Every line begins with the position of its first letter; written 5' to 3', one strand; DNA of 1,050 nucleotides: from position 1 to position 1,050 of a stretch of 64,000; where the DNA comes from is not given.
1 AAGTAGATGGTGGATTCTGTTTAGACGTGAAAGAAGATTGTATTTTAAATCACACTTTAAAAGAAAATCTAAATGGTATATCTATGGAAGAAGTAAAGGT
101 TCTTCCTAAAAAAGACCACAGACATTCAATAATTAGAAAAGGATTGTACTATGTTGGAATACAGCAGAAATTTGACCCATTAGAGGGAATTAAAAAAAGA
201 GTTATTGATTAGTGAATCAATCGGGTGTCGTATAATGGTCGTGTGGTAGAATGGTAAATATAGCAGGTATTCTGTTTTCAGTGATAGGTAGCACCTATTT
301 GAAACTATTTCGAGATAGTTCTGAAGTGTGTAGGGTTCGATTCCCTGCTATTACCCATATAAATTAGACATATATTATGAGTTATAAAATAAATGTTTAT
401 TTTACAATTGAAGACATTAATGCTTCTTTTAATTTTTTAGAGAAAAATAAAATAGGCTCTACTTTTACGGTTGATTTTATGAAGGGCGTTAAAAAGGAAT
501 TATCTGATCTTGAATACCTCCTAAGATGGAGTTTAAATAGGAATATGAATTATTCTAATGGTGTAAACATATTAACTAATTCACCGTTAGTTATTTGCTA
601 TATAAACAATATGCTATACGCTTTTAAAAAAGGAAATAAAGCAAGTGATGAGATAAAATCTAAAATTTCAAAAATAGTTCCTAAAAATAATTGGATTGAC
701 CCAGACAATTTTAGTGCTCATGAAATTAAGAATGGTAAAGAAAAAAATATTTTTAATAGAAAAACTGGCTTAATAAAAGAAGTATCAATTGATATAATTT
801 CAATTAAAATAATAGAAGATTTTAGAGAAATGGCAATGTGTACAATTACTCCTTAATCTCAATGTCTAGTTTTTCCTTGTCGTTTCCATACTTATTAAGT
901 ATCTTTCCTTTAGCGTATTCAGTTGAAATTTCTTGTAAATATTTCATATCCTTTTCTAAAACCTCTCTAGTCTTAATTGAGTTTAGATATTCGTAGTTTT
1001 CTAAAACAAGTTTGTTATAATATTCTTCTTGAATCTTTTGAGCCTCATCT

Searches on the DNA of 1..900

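Call 90: search_rna_families(source=window, start=1, end=900, threshold=evalue, max_evalue=1)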
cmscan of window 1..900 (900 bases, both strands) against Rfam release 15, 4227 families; matches with E-value up to 1: 1.
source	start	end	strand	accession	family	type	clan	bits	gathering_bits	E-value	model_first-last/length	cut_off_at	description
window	281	354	+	RF01684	mascRNA-menRNA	Gene;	-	18.8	42.5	0.62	1-56/56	no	MALAT1-associated small cytoplasmic RNA/MEN beta RNA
